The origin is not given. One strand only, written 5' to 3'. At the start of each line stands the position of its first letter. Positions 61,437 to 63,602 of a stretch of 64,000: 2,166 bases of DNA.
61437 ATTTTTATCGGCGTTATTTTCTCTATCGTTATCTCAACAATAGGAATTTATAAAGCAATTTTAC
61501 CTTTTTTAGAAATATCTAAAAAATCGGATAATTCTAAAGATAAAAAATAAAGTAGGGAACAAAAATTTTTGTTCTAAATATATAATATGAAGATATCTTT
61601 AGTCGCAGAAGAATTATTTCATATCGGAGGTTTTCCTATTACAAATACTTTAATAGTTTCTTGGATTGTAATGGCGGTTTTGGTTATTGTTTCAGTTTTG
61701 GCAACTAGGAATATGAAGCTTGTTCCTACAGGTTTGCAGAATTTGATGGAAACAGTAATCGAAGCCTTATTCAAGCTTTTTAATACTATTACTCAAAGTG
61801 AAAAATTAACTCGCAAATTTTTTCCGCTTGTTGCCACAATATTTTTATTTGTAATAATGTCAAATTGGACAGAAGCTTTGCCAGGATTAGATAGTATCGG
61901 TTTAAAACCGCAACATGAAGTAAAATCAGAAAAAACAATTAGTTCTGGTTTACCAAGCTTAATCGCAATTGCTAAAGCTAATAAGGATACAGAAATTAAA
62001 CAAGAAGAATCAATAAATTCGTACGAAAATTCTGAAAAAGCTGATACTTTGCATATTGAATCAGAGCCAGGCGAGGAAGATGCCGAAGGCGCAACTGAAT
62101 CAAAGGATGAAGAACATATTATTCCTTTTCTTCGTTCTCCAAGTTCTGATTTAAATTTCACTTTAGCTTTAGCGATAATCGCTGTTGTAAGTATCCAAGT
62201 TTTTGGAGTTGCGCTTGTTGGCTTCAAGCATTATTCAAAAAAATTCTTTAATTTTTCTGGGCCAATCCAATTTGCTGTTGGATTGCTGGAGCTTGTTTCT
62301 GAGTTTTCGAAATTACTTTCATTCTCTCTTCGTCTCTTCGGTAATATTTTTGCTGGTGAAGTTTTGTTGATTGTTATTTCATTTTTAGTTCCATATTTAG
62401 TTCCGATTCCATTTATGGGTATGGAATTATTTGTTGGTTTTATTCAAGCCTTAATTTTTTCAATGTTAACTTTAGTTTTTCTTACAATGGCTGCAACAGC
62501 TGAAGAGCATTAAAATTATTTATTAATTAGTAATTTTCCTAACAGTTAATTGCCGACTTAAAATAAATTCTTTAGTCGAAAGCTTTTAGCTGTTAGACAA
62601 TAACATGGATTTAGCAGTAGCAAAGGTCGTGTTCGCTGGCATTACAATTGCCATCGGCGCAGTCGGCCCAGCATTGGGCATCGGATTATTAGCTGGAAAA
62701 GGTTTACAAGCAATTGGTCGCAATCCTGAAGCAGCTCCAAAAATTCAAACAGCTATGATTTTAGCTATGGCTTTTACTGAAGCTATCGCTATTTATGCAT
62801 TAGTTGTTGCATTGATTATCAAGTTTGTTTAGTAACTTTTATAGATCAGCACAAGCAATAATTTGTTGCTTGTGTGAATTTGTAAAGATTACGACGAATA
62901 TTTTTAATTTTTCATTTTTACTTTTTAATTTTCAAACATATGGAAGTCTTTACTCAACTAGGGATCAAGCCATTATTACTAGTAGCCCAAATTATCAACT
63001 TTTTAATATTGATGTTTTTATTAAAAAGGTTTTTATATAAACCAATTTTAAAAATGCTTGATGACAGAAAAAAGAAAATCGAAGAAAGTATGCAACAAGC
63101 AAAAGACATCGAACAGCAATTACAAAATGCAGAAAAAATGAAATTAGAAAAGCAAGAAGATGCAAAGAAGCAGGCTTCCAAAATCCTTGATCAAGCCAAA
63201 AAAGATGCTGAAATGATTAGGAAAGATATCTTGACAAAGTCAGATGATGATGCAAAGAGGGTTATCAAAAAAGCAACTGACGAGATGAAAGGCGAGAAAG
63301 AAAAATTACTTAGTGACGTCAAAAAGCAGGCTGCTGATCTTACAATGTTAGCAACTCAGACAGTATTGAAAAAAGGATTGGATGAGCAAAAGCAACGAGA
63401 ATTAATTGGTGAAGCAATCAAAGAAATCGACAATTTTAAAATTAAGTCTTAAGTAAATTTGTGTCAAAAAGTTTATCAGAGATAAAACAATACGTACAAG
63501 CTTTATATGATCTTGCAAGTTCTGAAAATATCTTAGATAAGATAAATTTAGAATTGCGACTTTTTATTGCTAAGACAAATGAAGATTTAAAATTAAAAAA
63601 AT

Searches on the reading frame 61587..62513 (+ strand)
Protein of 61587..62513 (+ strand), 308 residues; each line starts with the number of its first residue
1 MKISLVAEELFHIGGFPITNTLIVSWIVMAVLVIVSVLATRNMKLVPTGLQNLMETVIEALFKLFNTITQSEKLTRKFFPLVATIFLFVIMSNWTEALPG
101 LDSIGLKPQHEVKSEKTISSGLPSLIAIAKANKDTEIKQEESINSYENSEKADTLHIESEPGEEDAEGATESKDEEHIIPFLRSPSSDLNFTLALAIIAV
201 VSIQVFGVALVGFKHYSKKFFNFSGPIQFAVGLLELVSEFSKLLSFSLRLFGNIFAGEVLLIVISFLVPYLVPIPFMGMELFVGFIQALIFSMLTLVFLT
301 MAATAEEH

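Call 67: search_protein_families(library=pfam, proteins=[window:61587-62513:+], max_evalue=0.001)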
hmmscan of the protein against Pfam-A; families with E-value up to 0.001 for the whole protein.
window:61587-62513:+ (308 aa): 1 family
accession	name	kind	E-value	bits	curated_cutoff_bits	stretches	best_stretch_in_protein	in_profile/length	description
PF00119.25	ATP-synt_A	-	1.3e-42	146.6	33.9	1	23-299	2-216/217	ATP synthase A chain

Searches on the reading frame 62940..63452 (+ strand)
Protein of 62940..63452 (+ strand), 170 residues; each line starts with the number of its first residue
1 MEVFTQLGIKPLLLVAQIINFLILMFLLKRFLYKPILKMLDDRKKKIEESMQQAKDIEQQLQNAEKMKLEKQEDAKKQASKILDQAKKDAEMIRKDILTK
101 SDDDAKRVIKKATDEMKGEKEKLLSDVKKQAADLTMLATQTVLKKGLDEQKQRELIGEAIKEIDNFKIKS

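Call 67: search_protein_families(library=pfam, proteins=[window:62940-63452:+], max_evalue=0.001)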
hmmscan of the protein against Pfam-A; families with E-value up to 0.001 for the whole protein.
window:62940-63452:+ (170 aa): 1 family
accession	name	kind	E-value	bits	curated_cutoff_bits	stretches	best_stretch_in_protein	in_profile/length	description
PF00430.23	ATP-synt_B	-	1.9e-26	93.1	28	1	14-143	2-131/132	ATP synthase B/B' CF(0)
